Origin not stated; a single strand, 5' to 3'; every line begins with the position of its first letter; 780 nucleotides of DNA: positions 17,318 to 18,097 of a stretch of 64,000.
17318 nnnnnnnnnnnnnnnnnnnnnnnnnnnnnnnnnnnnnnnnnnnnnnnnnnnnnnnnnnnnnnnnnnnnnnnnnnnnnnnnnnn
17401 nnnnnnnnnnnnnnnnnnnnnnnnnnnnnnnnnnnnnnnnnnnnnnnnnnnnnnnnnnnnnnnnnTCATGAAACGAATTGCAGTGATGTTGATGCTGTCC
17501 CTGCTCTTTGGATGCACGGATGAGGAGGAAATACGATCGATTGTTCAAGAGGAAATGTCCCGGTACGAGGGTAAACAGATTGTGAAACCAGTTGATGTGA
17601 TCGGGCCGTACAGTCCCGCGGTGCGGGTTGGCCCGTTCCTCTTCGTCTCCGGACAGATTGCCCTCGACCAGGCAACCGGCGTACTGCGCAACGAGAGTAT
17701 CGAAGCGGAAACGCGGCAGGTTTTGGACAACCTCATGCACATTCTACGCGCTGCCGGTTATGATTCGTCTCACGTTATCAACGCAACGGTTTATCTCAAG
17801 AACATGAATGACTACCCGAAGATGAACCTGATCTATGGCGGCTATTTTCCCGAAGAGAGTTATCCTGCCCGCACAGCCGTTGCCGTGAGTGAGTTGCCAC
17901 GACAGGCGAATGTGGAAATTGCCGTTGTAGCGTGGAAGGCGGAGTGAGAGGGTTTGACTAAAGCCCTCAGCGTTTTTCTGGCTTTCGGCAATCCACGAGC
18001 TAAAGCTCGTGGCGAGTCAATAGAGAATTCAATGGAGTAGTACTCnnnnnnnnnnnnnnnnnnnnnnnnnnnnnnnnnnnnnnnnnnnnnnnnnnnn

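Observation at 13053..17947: Seven-gene operon of exported proteins built around a TAT-signal class-V PLP enzyme and a lipoprotein RidA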

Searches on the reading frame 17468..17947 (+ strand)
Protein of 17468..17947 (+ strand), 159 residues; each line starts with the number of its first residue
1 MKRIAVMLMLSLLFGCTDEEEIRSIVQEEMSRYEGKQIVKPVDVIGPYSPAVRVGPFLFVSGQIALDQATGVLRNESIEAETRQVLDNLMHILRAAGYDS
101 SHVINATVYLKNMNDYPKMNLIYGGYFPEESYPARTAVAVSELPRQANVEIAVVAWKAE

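Call 3: search_protein_families(library=pfam, proteins=[window:17468-17947:+], max_evalue=0.01)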
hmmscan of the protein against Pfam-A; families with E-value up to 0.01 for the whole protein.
window:17468-17947:+ (159 aa): 1 family
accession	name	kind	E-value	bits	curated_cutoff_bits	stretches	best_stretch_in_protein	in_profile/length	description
PF01042.26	Ribonuc_L-PSP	-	9.9e-36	122.8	27.3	1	43-155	6-119/121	Endoribonuclease L-PSP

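Call 4: search_protein_families(library=ncbifam, proteins=[window:17468-17947:+], max_evalue=0.01)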
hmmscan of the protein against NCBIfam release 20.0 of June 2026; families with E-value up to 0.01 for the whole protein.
window:17468-17947:+ (159 aa): 3 families
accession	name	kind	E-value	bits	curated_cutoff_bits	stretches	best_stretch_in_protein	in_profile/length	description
TIGR00004.1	TIGR00004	subfamily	6.7e-37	126.5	106.25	1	44-156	12-124/125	Rid family detoxifying hydrolase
TIGR03610.1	RutC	equivalog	1e-19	70.8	169.1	1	44-156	14-125/127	pyrimidine utilization protein C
NF008490.0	PRK11401.1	equivalog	5.8e-19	68.3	222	1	43-157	12-127/129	enamine/imine deaminase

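Call 18: find_homologous_proteins(query=window:17468-17944:+, max_evalue=1e-10)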
Query window:17468-17944:+ (159 aa): 959 proteins with E <= 1e-10 among 1008 candidates; the best 120 are listed.
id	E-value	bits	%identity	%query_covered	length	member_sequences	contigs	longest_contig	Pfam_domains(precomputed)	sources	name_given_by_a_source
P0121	8.7e-98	342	100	100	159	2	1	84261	PF01042.27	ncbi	-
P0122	2.0e-79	282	83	100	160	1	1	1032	PF01042.27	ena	-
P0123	1.8e-69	250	75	98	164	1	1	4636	PF01042.27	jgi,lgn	-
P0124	1.0e-64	235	75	94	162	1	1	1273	PF01042.27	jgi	jgi:2-iminobutanoate/2-iminopropanoate deaminase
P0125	5.7e-64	232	70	99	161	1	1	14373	PF01042.27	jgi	jgi:2-iminobutanoate/2-iminopropanoate deaminase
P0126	2.6e-63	230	70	97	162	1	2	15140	PF01042.27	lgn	-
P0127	3.4e-63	230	74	89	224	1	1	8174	PF01042.27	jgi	jgi:2-iminobutanoate/2-iminopropanoate deaminase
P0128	3.4e-63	230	71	100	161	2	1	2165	PF01042.27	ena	-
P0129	5.5e-63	229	69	99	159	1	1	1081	PF01042.27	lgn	-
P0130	6.5e-63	229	66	99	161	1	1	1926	PF01042.27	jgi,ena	-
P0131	9.3e-63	228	73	97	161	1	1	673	PF01042.27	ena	-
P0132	1.4e-62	228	70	97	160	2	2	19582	PF01042.27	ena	-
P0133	2.6e-62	227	67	99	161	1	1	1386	PF01042.27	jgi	jgi:2-iminobutanoate/2-iminopropanoate deaminase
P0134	2.7e-62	227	67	99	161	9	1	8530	PF01042.27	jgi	jgi:2-iminobutanoate/2-iminopropanoate deaminase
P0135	3.1e-62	227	68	99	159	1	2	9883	PF01042.27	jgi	jgi:2-iminobutanoate/2-iminopropanoate deaminase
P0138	3.9e-61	223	66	99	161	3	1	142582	PF01042.27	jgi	jgi:2-iminobutanoate/2-iminopropanoate deaminase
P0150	5.0e-60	219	66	97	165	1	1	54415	PF01042.27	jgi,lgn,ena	-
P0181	1.3e-58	215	63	99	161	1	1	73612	PF01042.27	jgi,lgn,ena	-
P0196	2.7e-58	214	71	90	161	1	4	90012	PF01042.27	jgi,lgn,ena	-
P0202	4.1e-58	213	71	90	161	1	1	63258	PF01042.27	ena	-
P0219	1.8e-57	211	64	99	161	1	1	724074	PF01042.27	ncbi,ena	-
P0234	5.6e-57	210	70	90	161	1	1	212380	PF01042.27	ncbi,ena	-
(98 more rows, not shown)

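Call 19: find_encoding_contigs(protein=P0219, flank=7000, max_places=2)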
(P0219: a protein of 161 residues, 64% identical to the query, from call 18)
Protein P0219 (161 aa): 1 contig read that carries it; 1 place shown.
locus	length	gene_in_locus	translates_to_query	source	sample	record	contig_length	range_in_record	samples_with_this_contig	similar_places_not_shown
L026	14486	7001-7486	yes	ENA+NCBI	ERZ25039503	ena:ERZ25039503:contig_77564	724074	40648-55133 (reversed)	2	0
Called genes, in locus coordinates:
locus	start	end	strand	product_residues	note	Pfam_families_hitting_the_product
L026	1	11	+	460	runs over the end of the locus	PF00593:TonB_dep_Rec_b-barrel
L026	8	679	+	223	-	PF04263:TPK_catalytic, PF04265:TPK_B1_binding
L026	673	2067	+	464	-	PF00474:SSF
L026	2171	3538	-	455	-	PF00072:Response_reg, PF00158:Sigma54_activat, PF14532:Sigma54_activ_2, PF07728:AAA_5 (weak), PF25601:AAA_lid_14, PF02954:HTH_8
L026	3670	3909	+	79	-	PF00962:A_deaminase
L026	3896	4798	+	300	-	PF00962:A_deaminase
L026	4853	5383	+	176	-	-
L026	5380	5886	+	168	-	PF00300:His_Phos_1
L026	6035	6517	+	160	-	PF04008:Adenosine_kin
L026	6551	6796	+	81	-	-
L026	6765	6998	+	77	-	-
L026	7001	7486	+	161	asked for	PF01042:Ribonuc_L-PSP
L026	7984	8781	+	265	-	PF01244:Peptidase_M19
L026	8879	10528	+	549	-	PF17391:Urocanase_N, PF01175:Urocanase, PF17392:Urocanase_C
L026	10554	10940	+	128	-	PF00903:Glyoxalase, PF22677:Ble-like_N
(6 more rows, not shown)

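Call 20: find_encoding_contigs(protein=P0234, flank=7000, max_places=2)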
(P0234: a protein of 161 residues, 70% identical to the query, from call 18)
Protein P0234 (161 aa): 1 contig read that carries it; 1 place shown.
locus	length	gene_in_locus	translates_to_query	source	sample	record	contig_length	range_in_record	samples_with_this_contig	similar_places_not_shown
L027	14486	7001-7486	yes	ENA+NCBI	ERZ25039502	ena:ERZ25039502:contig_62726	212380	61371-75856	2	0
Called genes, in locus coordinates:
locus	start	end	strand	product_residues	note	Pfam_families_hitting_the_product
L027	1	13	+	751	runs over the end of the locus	PF07715:Plug, PF00593:TonB_dep_Rec_b-barrel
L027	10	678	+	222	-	PF04263:TPK_catalytic, PF04265:TPK_B1_binding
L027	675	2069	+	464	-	PF00474:SSF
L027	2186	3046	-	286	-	PF00158:Sigma54_activat, PF07728:AAA_5 (weak), PF14532:Sigma54_activ_2, PF25601:AAA_lid_14, PF02954:HTH_8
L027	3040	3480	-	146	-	PF00072:Response_reg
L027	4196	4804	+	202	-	PF00962:A_deaminase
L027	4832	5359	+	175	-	-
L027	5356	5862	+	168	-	PF00300:His_Phos_1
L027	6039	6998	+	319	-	PF04008:Adenosine_kin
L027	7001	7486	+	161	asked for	PF01042:Ribonuc_L-PSP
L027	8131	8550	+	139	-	PF01244:Peptidase_M19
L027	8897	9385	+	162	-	PF17391:Urocanase_N, PF01175:Urocanase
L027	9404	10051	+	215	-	PF01175:Urocanase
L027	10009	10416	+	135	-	PF17392:Urocanase_C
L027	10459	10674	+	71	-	PF22677:Ble-like_N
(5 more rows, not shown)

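Call 21: find_encoding_contigs(protein=P0138, flank=7000, max_places=2)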
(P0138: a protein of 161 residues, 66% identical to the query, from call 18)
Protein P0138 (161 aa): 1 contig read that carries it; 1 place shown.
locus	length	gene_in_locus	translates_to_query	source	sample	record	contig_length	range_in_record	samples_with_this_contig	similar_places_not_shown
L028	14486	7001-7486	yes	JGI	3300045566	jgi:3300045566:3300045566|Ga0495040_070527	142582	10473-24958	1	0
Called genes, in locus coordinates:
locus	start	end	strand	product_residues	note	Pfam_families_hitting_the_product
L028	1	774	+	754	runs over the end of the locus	PF07715:Plug, PF00593:TonB_dep_Rec_b-barrel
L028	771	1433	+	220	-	PF04263:TPK_catalytic, PF04265:TPK_B1_binding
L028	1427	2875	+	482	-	PF00474:SSF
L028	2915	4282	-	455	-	PF00072:Response_reg, PF00158:Sigma54_activat, PF14532:Sigma54_activ_2, PF25601:AAA_lid_14, PF02954:HTH_8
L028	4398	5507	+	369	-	PF00962:A_deaminase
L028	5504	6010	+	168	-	PF00300:His_Phos_1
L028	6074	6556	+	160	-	PF04008:Adenosine_kin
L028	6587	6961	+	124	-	-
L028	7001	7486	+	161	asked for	PF01042:Ribonuc_L-PSP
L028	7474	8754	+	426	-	PF01244:Peptidase_M19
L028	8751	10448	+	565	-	PF17391:Urocanase_N, PF01175:Urocanase, PF17392:Urocanase_C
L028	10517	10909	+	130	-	PF00903:Glyoxalase, PF22677:Ble-like_N (weak)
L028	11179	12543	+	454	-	PF07228:SpoIIE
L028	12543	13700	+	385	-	PF18958:DUF5700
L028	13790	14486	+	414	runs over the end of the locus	PF07969:Amidohydro_3 (weak), PF01979:Amidohydro_1, PF07969:Amidohydro_3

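Call 22: find_related_loci(query=window:17468-17944:+, collection=metagenome_contigs, flank=8000)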
Query window:17468-17944:+ (159 aa) in metagenome_contigs; peptide patterns used: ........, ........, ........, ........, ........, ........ (x = any residue, [..] = any of these).
285 stretches matched a pattern; 23 encode a relative of the query (tblastn E <= 1e-3); 23 distinct loci.
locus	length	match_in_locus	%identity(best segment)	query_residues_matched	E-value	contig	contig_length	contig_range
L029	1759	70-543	66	3-159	1e-73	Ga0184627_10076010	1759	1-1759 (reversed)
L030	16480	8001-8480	67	1-157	2e-66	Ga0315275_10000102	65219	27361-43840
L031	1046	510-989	68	1-157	2e-71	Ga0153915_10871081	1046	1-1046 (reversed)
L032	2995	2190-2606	67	19-157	2e-63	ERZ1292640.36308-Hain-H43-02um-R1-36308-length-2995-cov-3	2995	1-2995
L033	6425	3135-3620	60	1-157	1e-62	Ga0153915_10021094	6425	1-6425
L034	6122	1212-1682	62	3-157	4e-61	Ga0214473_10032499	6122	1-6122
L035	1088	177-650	61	1-157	2e-63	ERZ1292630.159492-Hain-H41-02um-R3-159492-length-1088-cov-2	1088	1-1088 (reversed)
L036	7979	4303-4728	63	15-155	4e-56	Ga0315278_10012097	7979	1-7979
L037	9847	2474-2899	63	15-155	4e-56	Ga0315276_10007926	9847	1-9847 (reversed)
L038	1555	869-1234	66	36-157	4e-52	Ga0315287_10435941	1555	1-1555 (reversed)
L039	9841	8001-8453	54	3-157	3e-50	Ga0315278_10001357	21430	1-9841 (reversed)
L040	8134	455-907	54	3-157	3e-50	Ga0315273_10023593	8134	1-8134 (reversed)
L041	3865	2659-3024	66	36-157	4e-50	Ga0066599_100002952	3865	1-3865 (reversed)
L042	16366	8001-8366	65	36-157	4e-49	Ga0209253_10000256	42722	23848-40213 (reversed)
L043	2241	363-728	64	36-157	2e-48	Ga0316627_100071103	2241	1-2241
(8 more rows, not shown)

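Call 43: search_protein_families(library=pfam, proteins=[L028:6074-6553:+], max_evalue=0.001)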
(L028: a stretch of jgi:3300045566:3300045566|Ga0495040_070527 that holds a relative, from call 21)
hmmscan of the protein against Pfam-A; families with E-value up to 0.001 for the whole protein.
L028:6074-6553:+ (160 aa): 1 family
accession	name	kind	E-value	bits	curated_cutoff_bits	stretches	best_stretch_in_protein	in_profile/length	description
PF04008.19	Adenosine_kin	-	1.1e-72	243.4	25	1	6-159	1-154/154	Adenosine specific kinase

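Call 57: search_solved_structures(query=window:17468-17944:+, max_evalue=1e-20, show_alignments=2)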
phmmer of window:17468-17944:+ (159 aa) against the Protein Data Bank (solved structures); distinct sequences matched with E-value up to 1e-20: 25.
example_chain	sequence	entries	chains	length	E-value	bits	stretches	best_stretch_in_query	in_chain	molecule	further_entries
2dyy_A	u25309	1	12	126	1.9e-32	115.3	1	44-157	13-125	UPF0076 protein PH0854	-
1x25_A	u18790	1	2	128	7.9e-27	97.1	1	43-157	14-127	Hypothetical UPF0076 protein ST0811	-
1xrg_A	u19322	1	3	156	3.8e-26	94.8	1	40-156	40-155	Putative translation initiation inhibitor, yjgF family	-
2b33_A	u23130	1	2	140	5.5e-25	91.1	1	40-157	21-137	protein synthesis inhibitor, putative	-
8v8r_A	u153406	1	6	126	2.7e-24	88.9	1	43-155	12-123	Enamine/imine deaminase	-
5yu2_A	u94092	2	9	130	4.7e-24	88.1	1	43-155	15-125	Translation initiation inhibitor homologue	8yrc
2csl_A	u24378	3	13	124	4.7e-24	88.1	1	44-155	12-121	protein translation initiation inhibitor | translation initiation inhibitor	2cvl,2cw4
8qok_A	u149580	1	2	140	1.3e-23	86.6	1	41-156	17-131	2-iminobutanoate/2-iminopropanoate deaminase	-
1nq3_A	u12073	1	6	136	5.9e-23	84.5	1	41-155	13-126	14.3 kDa perchloric acid soluble protein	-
8q3h_A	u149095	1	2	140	8.3e-23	84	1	41-155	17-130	2-iminobutanoate/2-iminopropanoate deaminase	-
1oni_A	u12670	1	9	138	1.1e-22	83.7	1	40-156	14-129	14.5 kDa translational inhibitor protein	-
8qop_A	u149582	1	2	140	1.2e-22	83.5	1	41-155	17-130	2-iminobutanoate/2-iminopropanoate deaminase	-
9n80_A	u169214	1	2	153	1.4e-22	83.3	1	40-156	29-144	2-iminobutanoate/2-iminopropanoate deaminase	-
8qov_A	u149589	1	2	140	1.6e-22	83.1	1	41-155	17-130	2-iminobutanoate/2-iminopropanoate deaminase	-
8qou_A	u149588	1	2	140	1.6e-22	83.1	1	41-155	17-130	2-iminobutanoate/2-iminopropanoate deaminase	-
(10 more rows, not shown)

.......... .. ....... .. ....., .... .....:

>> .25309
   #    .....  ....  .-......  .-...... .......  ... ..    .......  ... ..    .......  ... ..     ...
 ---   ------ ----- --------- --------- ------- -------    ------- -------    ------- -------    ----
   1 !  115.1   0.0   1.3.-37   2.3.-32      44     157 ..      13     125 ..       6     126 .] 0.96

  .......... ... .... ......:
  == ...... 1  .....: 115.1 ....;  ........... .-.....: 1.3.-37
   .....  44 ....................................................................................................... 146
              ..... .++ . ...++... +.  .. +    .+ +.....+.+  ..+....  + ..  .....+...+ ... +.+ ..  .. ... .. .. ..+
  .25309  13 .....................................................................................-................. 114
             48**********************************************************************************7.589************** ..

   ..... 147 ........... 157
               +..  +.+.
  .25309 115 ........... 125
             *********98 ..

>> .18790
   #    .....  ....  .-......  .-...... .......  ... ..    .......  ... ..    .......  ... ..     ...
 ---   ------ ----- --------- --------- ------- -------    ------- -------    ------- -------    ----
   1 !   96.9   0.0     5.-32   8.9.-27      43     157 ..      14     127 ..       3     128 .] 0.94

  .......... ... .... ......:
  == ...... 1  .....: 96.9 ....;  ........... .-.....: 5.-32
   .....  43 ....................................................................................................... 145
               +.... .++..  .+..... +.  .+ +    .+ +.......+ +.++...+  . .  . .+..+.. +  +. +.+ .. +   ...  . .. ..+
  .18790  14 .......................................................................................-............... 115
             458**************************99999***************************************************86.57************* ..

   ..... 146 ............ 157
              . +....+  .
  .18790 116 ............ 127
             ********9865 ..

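Call 75: find_encoding_contigs(protein=P0196, flank=6000, max_places=1)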
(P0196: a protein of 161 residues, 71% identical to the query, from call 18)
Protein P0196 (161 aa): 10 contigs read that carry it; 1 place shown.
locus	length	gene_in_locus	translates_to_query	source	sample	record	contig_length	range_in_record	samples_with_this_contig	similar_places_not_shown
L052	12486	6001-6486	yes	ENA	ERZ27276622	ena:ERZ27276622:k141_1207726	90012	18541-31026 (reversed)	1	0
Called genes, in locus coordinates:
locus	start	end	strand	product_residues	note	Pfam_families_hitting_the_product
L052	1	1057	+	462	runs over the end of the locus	PF00474:SSF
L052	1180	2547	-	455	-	PF00072:Response_reg, PF07728:AAA_5 (faint), PF00158:Sigma54_activat, PF14532:Sigma54_activ_2, PF25601:AAA_lid_14, PF02954:HTH_8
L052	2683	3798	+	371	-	PF00962:A_deaminase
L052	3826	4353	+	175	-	-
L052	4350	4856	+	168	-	PF00300:His_Phos_1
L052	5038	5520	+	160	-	PF04008:Adenosine_kin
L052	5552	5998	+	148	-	-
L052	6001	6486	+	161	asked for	PF01042:Ribonuc_L-PSP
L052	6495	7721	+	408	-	PF01244:Peptidase_M19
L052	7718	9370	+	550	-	PF17391:Urocanase_N, PF01175:Urocanase, PF17392:Urocanase_C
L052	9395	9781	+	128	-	PF00903:Glyoxalase, PF22677:Ble-like_N (weak)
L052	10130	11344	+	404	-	PF07228:SpoIIE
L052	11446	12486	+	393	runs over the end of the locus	PF18958:DUF5700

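Call 76: find_encoding_contigs(protein=P0181, flank=6000, max_places=1)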
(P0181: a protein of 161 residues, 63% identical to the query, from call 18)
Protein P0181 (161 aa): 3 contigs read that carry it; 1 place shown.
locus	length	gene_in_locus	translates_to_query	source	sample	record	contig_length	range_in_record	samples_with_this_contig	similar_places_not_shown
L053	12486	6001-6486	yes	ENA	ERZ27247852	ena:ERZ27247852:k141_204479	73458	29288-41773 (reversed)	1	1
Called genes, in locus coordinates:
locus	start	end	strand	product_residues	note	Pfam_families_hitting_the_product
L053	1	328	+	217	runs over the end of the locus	PF04263:TPK_catalytic, PF04265:TPK_B1_binding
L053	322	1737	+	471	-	PF00474:SSF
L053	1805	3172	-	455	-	PF00072:Response_reg, PF00158:Sigma54_activat, PF14532:Sigma54_activ_2, PF25601:AAA_lid_14, PF02954:HTH_8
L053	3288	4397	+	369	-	PF00962:A_deaminase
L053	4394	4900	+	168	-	PF00300:His_Phos_1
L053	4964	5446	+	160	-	PF04008:Adenosine_kin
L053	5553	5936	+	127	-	-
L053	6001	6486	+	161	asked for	PF01042:Ribonuc_L-PSP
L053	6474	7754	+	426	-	PF01244:Peptidase_M19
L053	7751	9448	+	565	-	PF17391:Urocanase_N, PF01175:Urocanase, PF17392:Urocanase_C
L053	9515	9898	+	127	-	PF00903:Glyoxalase (weak), PF22677:Ble-like_N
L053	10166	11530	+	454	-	PF07228:SpoIIE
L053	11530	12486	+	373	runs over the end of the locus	PF18958:DUF5700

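Call 77: find_encoding_contigs(protein=P0202, flank=6000, max_places=1)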
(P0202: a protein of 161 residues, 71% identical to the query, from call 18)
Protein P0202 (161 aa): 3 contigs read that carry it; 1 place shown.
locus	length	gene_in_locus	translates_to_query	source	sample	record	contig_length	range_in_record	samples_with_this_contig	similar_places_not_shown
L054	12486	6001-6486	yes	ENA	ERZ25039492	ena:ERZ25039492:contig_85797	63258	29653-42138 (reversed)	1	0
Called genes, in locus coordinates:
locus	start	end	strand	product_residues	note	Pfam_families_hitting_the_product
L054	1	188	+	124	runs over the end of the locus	-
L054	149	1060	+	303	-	PF00474:SSF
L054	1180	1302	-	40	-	PF02954:HTH_8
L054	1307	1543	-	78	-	PF25601:AAA_lid_14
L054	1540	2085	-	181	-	PF00158:Sigma54_activat, PF14532:Sigma54_activ_2, PF07728:AAA_5 (weak)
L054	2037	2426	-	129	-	PF00072:Response_reg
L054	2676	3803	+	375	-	PF00962:A_deaminase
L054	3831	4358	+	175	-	-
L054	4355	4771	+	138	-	PF00300:His_Phos_1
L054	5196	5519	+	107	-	PF04008:Adenosine_kin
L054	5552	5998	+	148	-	-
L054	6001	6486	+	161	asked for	PF01042:Ribonuc_L-PSP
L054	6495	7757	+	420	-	PF01244:Peptidase_M19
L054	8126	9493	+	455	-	PF17391:Urocanase_N, PF01175:Urocanase, PF17392:Urocanase_C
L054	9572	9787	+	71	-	PF22677:Ble-like_N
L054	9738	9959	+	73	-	-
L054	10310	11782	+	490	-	PF07228:SpoIIE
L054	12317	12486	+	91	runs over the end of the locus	PF18958:DUF5700 (weak)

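Call 78: find_encoding_contigs(protein=P0150, flank=6000, max_places=1)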
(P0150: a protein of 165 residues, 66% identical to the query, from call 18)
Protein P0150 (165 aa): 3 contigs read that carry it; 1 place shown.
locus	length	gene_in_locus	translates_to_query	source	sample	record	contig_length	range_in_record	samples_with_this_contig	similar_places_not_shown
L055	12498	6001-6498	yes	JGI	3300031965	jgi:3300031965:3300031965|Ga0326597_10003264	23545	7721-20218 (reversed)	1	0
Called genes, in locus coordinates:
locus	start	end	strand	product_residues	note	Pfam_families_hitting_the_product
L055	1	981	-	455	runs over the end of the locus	PF00072:Response_reg, PF07728:AAA_5 (faint), PF00158:Sigma54_activat, PF14532:Sigma54_activ_2, PF07724:AAA_2 (weak), PF25601:AAA_lid_14, PF02954:HTH_8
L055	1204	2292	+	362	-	PF00962:A_deaminase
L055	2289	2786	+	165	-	-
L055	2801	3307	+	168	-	PF00300:His_Phos_1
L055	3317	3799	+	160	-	PF04008:Adenosine_kin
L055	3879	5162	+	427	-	PF00155:Aminotran_1_2 (faint), PF00266:Aminotran_5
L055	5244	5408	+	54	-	-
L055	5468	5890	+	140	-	PF13366:PDDEXK_3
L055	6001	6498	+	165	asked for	PF01042:Ribonuc_L-PSP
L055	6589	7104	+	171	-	PF18736:pEK499_p136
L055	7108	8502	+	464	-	PF13360:PQQ_2 (faint)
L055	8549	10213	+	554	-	PF17391:Urocanase_N, PF01175:Urocanase, PF17392:Urocanase_C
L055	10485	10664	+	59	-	PF13366:PDDEXK_3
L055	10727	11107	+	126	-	PF00903:Glyoxalase, PF22677:Ble-like_N (weak)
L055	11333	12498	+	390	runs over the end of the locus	PF18958:DUF5700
